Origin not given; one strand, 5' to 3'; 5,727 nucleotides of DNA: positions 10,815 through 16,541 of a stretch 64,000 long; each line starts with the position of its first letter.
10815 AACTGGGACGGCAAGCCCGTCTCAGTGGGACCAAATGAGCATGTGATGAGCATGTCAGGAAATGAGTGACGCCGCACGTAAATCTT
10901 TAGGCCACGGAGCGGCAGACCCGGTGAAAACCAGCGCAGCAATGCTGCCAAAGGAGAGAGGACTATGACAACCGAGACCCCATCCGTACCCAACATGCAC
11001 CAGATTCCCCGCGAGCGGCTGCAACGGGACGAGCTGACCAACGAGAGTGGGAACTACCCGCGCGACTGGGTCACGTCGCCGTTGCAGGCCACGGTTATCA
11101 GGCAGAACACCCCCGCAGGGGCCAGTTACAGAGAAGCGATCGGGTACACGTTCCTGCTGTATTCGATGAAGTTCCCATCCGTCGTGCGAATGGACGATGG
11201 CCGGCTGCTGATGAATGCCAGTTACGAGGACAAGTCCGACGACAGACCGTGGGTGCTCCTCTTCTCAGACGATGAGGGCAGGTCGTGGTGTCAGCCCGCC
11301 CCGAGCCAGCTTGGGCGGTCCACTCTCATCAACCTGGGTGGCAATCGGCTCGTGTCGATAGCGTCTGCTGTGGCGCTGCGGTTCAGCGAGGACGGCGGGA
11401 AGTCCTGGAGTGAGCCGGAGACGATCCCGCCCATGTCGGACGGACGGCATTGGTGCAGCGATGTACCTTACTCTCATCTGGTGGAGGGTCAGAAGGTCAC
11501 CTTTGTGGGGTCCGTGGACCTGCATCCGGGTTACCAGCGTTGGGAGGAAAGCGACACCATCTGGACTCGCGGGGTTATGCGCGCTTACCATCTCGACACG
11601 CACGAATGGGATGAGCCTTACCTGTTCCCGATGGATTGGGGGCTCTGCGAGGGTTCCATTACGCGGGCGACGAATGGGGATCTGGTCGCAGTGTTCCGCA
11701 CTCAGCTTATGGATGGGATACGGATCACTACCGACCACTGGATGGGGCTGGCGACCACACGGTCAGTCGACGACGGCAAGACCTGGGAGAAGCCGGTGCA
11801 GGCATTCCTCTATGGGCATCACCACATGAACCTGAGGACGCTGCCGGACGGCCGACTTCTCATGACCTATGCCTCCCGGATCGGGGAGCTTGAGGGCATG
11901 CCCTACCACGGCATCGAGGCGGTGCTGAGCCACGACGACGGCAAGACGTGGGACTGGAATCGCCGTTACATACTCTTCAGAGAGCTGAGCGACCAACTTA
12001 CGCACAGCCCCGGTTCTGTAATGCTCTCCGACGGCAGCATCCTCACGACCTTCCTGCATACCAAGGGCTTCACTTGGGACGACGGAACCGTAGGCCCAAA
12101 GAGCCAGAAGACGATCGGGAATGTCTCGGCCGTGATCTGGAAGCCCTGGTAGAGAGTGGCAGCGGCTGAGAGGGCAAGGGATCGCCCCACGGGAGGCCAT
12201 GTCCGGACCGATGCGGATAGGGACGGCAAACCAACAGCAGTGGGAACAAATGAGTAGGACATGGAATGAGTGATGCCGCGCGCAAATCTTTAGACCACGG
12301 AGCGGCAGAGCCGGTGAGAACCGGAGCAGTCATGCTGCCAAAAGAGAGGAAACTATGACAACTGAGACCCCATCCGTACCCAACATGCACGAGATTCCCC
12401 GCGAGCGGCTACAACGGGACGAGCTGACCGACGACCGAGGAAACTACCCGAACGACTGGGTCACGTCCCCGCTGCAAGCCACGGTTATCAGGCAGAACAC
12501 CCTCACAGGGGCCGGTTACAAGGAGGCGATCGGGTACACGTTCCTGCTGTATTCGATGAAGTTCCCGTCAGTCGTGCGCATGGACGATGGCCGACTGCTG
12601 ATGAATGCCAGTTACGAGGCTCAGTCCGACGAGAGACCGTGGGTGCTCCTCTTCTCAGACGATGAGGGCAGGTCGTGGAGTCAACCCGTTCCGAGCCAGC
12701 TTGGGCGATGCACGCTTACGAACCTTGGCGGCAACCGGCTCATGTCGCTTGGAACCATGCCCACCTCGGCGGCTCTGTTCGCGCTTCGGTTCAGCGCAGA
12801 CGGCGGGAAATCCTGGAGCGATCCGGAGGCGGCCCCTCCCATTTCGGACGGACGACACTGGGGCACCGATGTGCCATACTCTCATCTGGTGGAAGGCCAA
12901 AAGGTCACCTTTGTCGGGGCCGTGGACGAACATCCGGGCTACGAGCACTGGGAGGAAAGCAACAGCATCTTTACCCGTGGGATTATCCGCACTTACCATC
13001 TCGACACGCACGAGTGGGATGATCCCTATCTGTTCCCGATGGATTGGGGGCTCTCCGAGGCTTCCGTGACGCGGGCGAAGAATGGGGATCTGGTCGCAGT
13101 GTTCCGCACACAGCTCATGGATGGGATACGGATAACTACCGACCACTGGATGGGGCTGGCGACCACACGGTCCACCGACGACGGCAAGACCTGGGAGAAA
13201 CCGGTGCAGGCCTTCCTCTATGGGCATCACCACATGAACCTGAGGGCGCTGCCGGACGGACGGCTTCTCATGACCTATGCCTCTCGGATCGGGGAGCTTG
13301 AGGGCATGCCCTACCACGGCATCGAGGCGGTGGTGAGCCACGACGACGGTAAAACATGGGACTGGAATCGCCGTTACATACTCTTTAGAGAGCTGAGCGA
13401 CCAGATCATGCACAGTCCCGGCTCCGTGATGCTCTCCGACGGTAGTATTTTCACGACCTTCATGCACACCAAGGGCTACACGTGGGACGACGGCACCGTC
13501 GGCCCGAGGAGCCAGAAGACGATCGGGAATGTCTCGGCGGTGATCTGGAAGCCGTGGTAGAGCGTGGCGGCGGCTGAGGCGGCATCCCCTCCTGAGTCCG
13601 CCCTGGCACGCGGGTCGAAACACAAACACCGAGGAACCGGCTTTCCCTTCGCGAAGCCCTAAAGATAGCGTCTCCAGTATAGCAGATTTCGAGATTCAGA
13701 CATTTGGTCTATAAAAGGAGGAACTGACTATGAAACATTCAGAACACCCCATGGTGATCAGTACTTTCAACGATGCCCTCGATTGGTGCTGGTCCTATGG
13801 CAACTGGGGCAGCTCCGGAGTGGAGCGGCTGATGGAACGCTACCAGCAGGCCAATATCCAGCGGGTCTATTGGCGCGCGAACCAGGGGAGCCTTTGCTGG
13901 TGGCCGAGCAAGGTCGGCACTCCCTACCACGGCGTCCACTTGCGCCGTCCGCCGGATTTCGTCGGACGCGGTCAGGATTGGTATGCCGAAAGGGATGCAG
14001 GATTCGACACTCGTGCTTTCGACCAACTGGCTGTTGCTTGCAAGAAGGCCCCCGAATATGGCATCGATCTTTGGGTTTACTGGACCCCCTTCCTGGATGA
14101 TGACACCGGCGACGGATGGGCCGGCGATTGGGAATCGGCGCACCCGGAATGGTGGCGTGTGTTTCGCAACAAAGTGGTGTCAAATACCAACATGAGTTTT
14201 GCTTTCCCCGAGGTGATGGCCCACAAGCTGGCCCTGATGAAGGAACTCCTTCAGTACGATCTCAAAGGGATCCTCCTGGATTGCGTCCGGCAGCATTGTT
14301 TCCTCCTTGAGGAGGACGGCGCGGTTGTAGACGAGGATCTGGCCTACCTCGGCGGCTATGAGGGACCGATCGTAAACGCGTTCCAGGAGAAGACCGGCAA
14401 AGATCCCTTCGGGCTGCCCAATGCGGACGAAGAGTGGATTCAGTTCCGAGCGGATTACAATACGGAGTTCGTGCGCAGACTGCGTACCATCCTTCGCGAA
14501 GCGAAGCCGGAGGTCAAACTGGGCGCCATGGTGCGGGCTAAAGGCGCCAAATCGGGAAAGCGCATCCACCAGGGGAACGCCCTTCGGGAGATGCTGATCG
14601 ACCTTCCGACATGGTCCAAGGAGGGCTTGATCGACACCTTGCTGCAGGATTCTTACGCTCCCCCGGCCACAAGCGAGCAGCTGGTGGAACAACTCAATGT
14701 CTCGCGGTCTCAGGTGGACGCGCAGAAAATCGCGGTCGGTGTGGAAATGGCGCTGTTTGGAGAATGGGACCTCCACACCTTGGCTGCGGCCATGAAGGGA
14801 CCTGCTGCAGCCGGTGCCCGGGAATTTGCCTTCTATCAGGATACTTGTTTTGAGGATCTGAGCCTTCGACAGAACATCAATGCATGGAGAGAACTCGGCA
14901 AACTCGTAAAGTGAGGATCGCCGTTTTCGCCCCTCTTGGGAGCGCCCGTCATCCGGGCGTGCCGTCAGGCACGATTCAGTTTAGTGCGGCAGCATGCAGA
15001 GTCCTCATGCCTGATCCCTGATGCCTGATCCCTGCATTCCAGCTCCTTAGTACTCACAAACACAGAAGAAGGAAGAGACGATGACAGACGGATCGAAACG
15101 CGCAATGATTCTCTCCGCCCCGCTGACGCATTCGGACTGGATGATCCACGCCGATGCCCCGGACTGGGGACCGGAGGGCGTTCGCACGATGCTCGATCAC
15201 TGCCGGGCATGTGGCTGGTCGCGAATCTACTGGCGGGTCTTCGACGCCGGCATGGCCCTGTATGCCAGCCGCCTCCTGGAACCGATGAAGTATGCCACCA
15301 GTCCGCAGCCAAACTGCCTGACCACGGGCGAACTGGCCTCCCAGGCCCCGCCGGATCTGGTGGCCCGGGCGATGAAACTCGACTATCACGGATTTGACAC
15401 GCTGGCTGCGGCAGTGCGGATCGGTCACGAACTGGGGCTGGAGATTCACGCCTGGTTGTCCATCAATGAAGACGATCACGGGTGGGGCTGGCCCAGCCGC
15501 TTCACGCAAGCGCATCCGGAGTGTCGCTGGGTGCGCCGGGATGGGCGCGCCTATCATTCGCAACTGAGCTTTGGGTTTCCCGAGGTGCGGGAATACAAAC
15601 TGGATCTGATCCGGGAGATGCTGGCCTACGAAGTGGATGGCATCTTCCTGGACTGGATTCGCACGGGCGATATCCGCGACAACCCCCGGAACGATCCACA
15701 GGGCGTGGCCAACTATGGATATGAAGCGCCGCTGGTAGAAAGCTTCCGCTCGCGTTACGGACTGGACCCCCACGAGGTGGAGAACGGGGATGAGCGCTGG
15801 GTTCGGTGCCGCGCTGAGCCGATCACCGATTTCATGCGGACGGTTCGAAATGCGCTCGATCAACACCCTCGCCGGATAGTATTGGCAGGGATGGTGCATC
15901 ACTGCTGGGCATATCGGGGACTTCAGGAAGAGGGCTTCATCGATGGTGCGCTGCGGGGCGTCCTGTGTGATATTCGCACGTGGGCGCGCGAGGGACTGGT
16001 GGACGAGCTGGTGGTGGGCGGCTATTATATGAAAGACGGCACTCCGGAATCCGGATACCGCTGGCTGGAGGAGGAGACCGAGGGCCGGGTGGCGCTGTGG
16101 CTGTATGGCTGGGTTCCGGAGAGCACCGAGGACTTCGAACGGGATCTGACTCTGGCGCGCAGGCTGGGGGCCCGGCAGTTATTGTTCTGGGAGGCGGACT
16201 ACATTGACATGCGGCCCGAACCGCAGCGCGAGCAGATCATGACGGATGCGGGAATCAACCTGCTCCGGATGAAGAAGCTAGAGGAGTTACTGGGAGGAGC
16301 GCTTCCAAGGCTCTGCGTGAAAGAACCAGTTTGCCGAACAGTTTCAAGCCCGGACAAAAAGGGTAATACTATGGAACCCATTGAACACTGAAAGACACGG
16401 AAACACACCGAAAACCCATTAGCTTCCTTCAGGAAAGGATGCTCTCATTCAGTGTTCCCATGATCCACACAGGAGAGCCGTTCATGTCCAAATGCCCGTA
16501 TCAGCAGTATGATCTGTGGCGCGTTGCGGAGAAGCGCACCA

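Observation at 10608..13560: Tandem duplication of a BNR gene with conserved leader, plus a decapitated third copy fused to the upstream hydrolase stop codon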

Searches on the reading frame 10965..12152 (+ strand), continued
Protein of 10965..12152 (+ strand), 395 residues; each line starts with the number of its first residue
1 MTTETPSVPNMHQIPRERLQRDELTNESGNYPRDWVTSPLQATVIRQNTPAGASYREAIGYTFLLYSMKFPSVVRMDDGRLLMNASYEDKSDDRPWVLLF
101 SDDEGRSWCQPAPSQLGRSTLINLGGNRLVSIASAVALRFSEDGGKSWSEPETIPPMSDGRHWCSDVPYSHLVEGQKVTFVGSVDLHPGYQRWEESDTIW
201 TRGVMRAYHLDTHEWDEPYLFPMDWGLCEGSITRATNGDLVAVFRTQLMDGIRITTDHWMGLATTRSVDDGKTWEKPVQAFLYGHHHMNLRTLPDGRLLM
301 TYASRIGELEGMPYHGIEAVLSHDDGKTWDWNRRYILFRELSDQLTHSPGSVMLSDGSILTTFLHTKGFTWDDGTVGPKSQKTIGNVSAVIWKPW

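Call 25: find_related_loci(query=window:10965-12149:+, collection=metagenome_contigs, flank=6000)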
Query window:10965-12149:+ (395 aa) in metagenome_contigs; peptide patterns used: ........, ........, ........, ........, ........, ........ (x = any residue, [..] = any of these).
232 stretches matched a pattern; 9 encode a relative of the query (tblastn E <= 1e-3); 9 distinct loci.
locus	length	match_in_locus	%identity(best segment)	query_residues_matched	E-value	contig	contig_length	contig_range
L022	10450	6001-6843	40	141-363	4e-11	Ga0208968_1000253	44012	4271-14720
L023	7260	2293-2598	33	224-346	2e-7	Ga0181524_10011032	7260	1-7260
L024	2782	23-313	37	232-330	6e-7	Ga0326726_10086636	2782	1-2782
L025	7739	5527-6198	30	83-329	9e-6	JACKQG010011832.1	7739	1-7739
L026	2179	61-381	31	262-359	2e-5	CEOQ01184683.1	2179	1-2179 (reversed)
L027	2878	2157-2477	31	262-359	2e-5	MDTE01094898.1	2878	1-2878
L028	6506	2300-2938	26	71-329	4e-5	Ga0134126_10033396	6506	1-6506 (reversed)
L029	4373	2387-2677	32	231-333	3e-5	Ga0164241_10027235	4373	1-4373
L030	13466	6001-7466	31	224-372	4e-5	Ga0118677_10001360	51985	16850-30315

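Call 28: find_encoding_contigs(protein=P0005, flank=3000, max_places=3)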
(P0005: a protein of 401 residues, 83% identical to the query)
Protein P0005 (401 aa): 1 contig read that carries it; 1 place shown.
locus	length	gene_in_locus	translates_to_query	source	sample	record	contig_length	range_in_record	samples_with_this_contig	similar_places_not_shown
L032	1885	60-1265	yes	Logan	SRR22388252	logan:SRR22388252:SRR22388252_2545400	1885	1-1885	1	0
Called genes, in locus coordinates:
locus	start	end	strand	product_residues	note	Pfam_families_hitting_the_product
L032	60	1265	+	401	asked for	PF02012:BNR (faint), PF13088:BNR_2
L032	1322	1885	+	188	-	?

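Call 50: search_solved_structures(query=window:10965-12149:+, max_evalue=1)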
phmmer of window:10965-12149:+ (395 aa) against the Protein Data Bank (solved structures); distinct sequences matched with E-value up to 1: 37.
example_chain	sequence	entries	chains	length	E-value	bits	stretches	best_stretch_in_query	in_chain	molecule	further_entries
8t26_A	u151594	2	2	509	2.7e-07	33.2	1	102-334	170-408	Sialidase, putative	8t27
8gn6_C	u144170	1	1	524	3.8e-07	32.7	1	102-334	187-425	Sialidase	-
8gn6_A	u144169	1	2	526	3.9e-07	32.7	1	102-334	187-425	Sialidase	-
8feb_A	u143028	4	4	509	4.1e-07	32.6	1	103-334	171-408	Sialidase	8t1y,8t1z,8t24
4yw1_A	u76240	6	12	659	2.4e-05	26.8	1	74-185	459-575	Neuraminidase C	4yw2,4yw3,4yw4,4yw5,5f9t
4yz1_A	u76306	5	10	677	2.5e-05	26.7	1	74-185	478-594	Putative neuraminidase | Sialidase NanC | Neuraminidase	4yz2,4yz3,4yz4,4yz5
4xe9_A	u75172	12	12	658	0.00024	23.5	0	260-349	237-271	Sialidase B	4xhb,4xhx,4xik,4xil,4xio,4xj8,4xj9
4xog_A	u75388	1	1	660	0.00024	23.4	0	260-349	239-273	Sialidase B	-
4xyx_A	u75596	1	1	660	0.00024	23.4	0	260-349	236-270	Sialidase B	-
2jkb_A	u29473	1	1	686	0.00028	23.3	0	260-349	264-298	SIALIDASE B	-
2vw0_A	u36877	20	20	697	0.0003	23.2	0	260-349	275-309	SIALIDASE B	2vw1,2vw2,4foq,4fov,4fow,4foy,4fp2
4xma_A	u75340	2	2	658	0.00031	23.1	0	260-349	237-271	Sialidase B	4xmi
5hx0_A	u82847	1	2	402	0.00078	21.8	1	228-305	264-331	Uncharacterized protein Dfer_1899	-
8u2a_A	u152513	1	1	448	0.0024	20.2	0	134-154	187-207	Exo-alpha-sialidase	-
8u5o_A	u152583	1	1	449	0.0024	20.2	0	134-154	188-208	Exo-alpha-sialidase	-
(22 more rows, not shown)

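Call 52: search_protein_families(library=ncbifam, proteins=[window:10965-12152:+], max_evalue=0.01)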
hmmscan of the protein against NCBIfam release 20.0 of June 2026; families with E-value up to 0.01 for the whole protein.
window:10965-12152:+ (395 aa): 1 family
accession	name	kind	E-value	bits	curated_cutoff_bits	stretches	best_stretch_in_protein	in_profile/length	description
NF045728.1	glycosyl_F510_1955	equivalog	0.0011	18.3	175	0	99-153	161-215/246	F510_1955 family glycosylhydrolase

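Call 70: predict_structure(alignment_id=A7)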
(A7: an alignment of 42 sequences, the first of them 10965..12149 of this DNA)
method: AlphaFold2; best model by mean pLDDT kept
length: 395 residues; sequences in the alignment: 42
mean_pLDDT: 91.8   pTM: 0.91
mean pLDDT of the five models: 91.8, 91.3, 89.1, 88.9, 88.7
residues with pLDDT >= 90: 303; 70-90: 76; 50-70: 13; < 50: 3
segments of 3 or more residues with pLDDT < 50: 1-3
pLDDT, mean of each block of 10 residues (from residue 1): 59 87 89 92 95 96 95 97 95 94 97 95 97 86 96 93 90 97 90 84 96 96 95 98 93 85 97 96 94 97 93 94 98 94 80 97 90 72 88 95
secondary structure, 60 per line:
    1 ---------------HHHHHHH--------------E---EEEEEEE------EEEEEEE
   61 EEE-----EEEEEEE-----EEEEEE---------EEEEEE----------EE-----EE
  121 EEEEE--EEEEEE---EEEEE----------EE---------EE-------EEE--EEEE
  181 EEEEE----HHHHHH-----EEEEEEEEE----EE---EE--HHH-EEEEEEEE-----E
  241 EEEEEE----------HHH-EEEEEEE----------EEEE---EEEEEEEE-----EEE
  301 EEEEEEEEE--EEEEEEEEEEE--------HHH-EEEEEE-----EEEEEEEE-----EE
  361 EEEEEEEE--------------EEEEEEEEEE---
elements in order: H16-22 E41-47 E54-63 E69-75 E81-86 E96-101 E119-125 E128-133 E137-141 E172-174 E177-185 H190-195 E201-209 E227-234 E240-246 E261-267 E278-281 E285-292 E298-309 E312-322 E335-340 E346-353 E359-368 E383-392

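Call 72: fold_search(model_id=the predicted structure, library=pdb)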
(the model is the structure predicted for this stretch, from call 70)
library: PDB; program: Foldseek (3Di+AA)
matches with E <= 10: 949; with E <= 0.001: 287
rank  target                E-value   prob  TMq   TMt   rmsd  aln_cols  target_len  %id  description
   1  5hx0_B                2.7e-11  1.00  0.60  0.65   5.9       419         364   17  Crystal structure of unknown function protein Dfer_1899 fromDyadobacter fermentans DSM 18053 (released 2016-02-17)
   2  5hx0_A                9.8e-11  1.00  0.60  0.64   5.9       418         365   17  Crystal structure of unknown function protein Dfer_1899 fromDyadobacter fermentans DSM 18053 (released 2016-02-17)
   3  8gn6_A                2.3e-09  1.00  0.54  0.44   5.8       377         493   15  Crystallization of Sialidase from Porphyromonas gingivalis (released 2023-04-19)
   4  8t1z                  4.9e-09  1.00  0.56  0.45   5.3       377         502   15  Crystal Structure of Porphyromonas gingivalis Sialidase (PG_0352) Bound to Neu5Ac (NANA) (released 2023-10-04)
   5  8feb                  5.1e-09  1.00  0.56  0.45   5.2       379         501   15  Crystal Structure of Porphyromonas gingivalis Sialidase (PG_0352) (released 2023-10-04)
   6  8t26                  5.4e-09  1.00  0.55  0.44   5.4       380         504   16  Crystal Structure of Porphyromonas gingivalis Sialidase (PG_0352) D219A mutant bound to 3'-Sialyllactose (only Neu5Ac vi (released 2023-10-04)
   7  8gn6_B                6.8e-09  1.00  0.55  0.45   5.5       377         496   15  Crystallization of Sialidase from Porphyromonas gingivalis (released 2023-04-19)
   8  8gn6_C                9.6e-09  1.00  0.53  0.44   5.7       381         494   15  Crystallization of Sialidase from Porphyromonas gingivalis (released 2023-04-19)
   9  8t24                  1.5e-08  1.00  0.53  0.43   5.9       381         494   15  Crystal Structure of Porphyromonas gingivalis Sialidase (PG_0352)- Fructose bound in CBM (released 2023-10-04)
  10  8t1y                  2.0e-08  1.00  0.55  0.45   5.6       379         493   16  Crystal Structure of Porphyromonas gingivalis Sialidase (PG_0352) Bound to Neu5Ac2en (DANA) (released 2023-10-04)
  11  1mz6                  6.1e-08  1.00  0.34  0.24  14.0       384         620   14  Trypanosoma rangeli sialidase in complex with the inhibitor DANA (released 2002-10-16)
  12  1mz5                  7.1e-08  1.00  0.30  0.22  17.8       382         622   16  Trypanosoma rangeli sialidase (released 2002-10-16)
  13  1wcq_A                9.4e-08  1.00  0.52  0.36   7.0       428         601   13  Mutagenesis of the Nucleophilic Tyrosine in a Bacterial Sialidase to Phenylalanine. (released 2005-10-12)
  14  1n1s                  9.4e-08  1.00  0.35  0.23  14.1       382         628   15  Trypanosoma rangeli sialidase (released 2003-01-07)
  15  2ydt                  1.0e-07  1.00  0.52  0.56   6.8       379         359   12  STRUCTURE OF THE ALPHA-L-ARABINOFURANOSIDASE ARB93A from FUSARIUM Graminearum in complexe with an iminosugar inhibitor (released 2011-07-13)
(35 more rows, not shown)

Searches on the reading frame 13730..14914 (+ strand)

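Call 5: search_protein_families(library=pfam, proteins=[window:13730-14914:+], max_evalue=0.01)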
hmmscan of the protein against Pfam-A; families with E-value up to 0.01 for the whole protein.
window:13730-14914:+ (394 aa): 1 family
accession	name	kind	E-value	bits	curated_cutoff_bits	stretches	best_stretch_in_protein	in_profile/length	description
PF02638.21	GHL10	-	1.3e-11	44.6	27.9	1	195-329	155-282/311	Glycosyl hydrolase-like 10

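Call 52: search_protein_families(library=ncbifam, proteins=[window:13730-14914:+], max_evalue=0.01)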
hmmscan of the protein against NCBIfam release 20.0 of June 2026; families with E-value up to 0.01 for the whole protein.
window:13730-14914:+ (394 aa): 0 families

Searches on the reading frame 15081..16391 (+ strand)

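Call 5: search_protein_families(library=pfam, proteins=[window:15081-16391:+], max_evalue=0.01)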
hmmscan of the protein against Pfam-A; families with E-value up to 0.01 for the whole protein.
window:15081-16391:+ (436 aa): 1 family
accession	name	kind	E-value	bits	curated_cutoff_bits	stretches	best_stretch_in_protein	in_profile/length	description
PF02638.21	GHL10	-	2.1e-10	40.7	27.9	1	99-321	63-267/311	Glycosyl hydrolase-like 10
